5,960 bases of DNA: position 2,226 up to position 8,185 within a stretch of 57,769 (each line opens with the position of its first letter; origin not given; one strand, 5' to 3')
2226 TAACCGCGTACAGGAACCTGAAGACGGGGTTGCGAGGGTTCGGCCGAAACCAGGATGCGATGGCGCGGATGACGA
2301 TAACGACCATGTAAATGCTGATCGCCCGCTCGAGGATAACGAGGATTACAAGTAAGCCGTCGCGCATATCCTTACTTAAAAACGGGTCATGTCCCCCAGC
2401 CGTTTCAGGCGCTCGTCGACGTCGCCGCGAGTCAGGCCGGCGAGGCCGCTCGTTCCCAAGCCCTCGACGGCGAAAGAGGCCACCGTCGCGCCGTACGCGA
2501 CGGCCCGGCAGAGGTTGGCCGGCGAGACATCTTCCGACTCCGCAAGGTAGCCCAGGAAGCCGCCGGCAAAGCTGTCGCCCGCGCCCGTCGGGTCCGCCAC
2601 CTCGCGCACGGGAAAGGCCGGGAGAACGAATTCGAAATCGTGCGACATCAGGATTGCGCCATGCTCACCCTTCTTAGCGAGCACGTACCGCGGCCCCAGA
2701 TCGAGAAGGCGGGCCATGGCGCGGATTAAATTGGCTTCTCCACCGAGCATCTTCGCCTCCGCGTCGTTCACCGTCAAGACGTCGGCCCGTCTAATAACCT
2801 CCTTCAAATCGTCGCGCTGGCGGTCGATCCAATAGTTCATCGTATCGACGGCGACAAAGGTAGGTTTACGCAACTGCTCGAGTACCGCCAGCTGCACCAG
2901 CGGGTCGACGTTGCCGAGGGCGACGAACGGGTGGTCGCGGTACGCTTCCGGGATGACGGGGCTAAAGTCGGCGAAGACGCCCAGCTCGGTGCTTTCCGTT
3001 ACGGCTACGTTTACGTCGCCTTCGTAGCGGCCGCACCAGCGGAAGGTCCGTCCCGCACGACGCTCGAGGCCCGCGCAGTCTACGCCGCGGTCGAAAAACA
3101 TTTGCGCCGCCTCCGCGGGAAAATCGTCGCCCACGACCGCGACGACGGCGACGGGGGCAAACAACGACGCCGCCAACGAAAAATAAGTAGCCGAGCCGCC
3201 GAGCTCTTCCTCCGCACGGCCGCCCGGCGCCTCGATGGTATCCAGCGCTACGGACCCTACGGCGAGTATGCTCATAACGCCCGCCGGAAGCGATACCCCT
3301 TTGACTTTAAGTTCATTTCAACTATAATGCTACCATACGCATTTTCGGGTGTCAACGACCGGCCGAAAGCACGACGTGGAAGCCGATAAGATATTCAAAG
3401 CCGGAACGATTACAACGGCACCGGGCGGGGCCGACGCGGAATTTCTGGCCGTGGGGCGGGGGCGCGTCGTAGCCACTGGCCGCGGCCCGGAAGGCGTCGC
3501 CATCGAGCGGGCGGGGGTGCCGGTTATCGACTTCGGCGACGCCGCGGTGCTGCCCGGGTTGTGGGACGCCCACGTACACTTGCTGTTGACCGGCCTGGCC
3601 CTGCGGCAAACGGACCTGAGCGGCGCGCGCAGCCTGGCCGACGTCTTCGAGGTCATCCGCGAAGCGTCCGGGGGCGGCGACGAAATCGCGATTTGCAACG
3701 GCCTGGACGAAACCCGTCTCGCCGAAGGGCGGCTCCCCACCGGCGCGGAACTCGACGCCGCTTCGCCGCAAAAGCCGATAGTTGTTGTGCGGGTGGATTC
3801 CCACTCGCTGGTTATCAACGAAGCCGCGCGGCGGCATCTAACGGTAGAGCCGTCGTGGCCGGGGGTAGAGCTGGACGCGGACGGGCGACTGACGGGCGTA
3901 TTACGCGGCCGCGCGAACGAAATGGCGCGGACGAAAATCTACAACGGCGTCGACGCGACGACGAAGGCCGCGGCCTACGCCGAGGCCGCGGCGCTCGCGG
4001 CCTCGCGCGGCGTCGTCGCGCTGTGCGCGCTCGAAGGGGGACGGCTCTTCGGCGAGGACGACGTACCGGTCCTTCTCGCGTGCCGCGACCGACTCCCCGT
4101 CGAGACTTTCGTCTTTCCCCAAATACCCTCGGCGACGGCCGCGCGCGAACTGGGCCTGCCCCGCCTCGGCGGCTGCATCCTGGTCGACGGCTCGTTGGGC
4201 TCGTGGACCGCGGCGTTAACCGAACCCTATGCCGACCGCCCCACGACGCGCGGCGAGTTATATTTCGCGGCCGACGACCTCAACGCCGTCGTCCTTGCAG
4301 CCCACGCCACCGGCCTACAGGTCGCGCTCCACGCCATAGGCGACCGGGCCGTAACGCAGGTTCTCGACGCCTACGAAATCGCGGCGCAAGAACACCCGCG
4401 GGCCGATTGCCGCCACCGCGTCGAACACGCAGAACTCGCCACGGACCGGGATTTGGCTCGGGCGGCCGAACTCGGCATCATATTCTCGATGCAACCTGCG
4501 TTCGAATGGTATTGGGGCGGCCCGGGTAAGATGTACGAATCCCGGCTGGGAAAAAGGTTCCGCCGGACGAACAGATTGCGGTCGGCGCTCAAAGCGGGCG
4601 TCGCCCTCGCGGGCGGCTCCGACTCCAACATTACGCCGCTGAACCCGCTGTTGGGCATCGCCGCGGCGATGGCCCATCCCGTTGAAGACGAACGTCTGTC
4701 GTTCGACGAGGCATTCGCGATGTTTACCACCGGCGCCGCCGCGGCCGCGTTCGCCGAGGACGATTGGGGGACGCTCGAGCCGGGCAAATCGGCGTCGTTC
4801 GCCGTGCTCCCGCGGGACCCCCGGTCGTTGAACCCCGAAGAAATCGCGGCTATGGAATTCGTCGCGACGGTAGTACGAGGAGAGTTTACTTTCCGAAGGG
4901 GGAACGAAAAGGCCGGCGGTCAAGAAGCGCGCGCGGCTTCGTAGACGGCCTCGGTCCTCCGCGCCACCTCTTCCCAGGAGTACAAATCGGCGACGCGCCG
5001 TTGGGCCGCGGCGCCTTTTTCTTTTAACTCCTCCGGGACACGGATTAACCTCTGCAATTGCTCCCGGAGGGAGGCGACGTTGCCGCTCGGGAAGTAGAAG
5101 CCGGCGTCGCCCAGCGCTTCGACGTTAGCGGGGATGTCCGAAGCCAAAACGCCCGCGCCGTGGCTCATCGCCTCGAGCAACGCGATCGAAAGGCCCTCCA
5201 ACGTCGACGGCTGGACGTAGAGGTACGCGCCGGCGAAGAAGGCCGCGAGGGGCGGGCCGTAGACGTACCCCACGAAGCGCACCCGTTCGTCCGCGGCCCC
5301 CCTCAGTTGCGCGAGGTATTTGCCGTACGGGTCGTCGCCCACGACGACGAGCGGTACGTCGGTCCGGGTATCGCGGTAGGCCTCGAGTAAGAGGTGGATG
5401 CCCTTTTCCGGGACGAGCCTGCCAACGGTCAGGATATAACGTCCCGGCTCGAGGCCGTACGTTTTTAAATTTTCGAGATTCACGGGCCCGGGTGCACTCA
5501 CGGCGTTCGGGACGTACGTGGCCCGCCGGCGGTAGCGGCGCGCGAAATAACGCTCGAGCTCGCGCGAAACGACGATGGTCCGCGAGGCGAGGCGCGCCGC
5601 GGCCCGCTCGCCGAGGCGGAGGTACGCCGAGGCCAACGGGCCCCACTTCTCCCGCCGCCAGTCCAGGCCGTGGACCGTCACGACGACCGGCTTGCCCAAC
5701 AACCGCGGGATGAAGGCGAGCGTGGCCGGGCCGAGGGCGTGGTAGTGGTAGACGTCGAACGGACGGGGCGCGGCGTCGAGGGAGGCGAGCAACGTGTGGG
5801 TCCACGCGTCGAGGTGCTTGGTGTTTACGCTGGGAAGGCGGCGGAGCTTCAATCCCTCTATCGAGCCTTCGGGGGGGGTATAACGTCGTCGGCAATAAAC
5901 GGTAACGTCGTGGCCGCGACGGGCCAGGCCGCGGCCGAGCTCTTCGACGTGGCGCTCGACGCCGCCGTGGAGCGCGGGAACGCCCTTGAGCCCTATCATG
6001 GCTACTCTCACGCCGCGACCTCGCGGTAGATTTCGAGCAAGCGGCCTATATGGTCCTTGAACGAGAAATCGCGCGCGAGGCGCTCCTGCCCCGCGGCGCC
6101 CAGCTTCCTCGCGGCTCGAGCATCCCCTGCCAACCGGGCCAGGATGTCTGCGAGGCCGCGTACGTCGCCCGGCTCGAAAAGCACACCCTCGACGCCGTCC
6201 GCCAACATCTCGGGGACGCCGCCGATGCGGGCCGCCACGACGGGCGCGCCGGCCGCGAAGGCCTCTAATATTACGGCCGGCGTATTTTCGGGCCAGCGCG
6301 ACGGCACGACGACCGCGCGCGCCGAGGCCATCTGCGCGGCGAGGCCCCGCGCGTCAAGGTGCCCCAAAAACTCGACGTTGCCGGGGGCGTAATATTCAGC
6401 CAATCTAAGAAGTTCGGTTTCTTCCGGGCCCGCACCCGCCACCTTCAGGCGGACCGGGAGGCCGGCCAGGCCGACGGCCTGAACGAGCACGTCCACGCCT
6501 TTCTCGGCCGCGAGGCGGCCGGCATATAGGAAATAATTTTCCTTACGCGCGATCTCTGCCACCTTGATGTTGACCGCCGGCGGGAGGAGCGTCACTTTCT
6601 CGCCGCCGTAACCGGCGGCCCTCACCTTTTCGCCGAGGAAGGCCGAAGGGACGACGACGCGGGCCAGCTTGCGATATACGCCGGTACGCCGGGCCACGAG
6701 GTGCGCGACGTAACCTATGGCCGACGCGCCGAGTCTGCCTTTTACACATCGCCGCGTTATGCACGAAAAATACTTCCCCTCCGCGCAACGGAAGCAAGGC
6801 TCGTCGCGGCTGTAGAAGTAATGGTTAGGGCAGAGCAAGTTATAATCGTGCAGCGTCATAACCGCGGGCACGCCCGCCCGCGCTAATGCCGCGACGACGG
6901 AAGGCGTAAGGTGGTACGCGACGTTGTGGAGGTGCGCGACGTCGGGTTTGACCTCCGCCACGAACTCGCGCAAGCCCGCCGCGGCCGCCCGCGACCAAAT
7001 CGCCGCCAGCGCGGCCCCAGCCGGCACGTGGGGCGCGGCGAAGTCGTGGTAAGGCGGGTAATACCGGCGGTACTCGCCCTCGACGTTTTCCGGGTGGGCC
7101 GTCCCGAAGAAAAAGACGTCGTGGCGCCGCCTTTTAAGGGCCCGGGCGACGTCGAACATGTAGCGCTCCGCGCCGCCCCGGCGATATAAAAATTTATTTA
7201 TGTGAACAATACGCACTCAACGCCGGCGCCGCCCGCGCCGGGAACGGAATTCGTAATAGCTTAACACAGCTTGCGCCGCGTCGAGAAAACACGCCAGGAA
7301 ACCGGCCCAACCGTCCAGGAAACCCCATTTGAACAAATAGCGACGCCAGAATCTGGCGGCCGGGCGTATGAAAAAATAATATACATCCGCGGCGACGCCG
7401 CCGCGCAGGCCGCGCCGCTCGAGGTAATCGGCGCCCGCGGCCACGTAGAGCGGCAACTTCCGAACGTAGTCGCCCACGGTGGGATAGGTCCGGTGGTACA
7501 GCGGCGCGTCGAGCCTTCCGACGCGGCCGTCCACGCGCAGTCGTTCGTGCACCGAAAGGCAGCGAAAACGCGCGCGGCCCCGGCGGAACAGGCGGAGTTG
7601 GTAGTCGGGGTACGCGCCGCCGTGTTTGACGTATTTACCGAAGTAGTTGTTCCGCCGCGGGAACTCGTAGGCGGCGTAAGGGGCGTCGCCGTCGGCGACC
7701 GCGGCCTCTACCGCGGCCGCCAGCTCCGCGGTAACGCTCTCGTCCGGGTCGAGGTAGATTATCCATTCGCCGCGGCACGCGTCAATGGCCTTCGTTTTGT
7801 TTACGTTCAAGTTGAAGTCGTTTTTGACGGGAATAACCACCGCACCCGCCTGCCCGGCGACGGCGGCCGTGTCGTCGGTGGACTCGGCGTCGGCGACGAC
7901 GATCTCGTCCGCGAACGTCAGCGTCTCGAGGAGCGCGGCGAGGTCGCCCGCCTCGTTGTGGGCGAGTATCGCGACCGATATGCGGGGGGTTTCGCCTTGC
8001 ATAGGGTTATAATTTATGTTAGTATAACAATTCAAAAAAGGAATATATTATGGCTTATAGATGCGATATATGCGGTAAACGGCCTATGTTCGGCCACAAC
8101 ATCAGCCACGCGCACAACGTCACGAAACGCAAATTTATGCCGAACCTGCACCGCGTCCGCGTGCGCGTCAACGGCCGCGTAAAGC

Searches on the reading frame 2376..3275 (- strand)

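Call 59: search_protein_families(library=pfam, proteins=[window:2376-3275:-], max_evalue=0.00001)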
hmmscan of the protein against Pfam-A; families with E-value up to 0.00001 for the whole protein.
window:2376-3275:- (299 aa): 1 family
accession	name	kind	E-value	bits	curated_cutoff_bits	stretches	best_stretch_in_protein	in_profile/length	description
PF00294.29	PfkB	-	1.2e-27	97.5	25.8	1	19-276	29-296/302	pfkB family carbohydrate kinase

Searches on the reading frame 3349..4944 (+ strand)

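Call 59: search_protein_families(library=pfam, proteins=[window:3349-4944:+], max_evalue=0.00001)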
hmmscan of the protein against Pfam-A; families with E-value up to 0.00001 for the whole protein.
window:3349-4944:+ (531 aa): 2 families
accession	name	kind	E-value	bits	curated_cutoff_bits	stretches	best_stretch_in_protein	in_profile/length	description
PF07969.17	Amidohydro_3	-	3.4e-80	271.2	29.7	1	59-514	2-471/472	Amidohydrolase family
PF01979.26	Amidohydro_1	-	5.7e-13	49.3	25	1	306-496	132-323/345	Amidohydrolase family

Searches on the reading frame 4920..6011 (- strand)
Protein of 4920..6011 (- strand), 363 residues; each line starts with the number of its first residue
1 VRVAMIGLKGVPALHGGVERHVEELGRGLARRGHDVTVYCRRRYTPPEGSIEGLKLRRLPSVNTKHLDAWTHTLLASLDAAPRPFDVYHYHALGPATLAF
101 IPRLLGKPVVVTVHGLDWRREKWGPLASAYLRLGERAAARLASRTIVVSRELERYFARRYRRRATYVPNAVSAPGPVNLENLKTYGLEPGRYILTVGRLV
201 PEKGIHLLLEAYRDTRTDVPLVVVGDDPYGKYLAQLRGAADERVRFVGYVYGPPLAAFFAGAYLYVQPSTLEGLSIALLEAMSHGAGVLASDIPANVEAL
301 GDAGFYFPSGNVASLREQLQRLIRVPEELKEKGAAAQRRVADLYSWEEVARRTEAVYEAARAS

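Call 59: search_protein_families(library=pfam, proteins=[window:4920-6011:-], max_evalue=0.00001)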
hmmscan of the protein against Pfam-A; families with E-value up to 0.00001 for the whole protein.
window:4920-6011:- (363 aa): 7 families
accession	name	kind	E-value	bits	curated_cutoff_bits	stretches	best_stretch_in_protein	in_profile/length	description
PF13692.12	Glyco_trans_1_4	-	3.1e-26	92.8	27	1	191-323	2-140/142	Glycosyl transferases group 1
PF13439.12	Glyco_transf_4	-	4.5e-26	92.3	28.5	1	16-171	2-166/170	Glycosyltransferase Family 4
PF00534.26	Glycos_transf_1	-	6.2e-25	88.1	26.4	1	189-337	14-170/172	Glycosyl transferases group 1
PF13579.12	Glyco_trans_4_4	-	1e-22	81.6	29.7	1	16-169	1-157/158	Glycosyl transferase 4-like domain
PF09314.17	DUF1972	-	2.4e-08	34.2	25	0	107-165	120-178/186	Domain of unknown function (DUF1972)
PF13524.12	Glyco_trans_1_2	-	5.2e-08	33.4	25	1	207-353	4-142/144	Glycosyl transferase-like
PF20706.3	GT4-conflict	-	4.4e-07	29.7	26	1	15-350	11-382/385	Family 4 Glycosyltransferase in conflict systems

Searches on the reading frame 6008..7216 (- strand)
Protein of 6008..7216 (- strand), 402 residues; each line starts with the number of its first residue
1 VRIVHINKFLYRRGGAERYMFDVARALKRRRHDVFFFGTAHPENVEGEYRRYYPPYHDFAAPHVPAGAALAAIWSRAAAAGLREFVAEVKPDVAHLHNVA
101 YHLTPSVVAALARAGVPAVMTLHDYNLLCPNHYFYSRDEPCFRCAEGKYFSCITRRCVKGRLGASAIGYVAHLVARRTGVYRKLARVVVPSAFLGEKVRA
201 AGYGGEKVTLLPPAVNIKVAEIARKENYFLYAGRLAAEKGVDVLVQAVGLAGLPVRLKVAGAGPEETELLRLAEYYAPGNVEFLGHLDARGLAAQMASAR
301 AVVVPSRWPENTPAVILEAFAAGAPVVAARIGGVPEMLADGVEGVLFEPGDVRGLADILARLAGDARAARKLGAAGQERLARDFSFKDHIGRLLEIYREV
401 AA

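Call 59: search_protein_families(library=pfam, proteins=[window:6008-7216:-], max_evalue=0.00001)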
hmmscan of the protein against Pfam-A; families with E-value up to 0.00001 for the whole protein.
window:6008-7216:- (402 aa): 6 families
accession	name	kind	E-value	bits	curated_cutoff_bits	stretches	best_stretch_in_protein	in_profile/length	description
PF00534.26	Glycos_transf_1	-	1.9e-31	109.3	26.4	1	218-378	7-171/172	Glycosyl transferases group 1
PF13692.12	Glyco_trans_1_4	-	1.8e-29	103.3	27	1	227-364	2-141/142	Glycosyl transferases group 1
PF13439.12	Glyco_transf_4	-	1.6e-17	64.5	28.5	1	14-217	2-168/170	Glycosyltransferase Family 4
PF13579.12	Glyco_trans_4_4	-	8.3e-16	59.2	29.7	1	14-213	1-157/158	Glycosyl transferase 4-like domain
PF13524.12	Glyco_trans_1_2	-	4.4e-12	46.6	25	1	255-394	15-143/144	Glycosyl transferase-like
PF20706.3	GT4-conflict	-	5.3e-07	29.4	26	1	203-346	169-328/385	Family 4 Glycosyltransferase in conflict systems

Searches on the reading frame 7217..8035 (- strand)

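Call 59: search_protein_families(library=pfam, proteins=[window:7217-8035:-], max_evalue=0.00001)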
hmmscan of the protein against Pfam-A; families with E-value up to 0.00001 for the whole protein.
window:7217-8035:- (272 aa): 1 family
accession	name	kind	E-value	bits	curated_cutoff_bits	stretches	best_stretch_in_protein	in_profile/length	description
PF00535.33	Glycos_transf_2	-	1.4e-13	51.5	23.3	1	20-159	1-146/168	Glycosyl transferase family 2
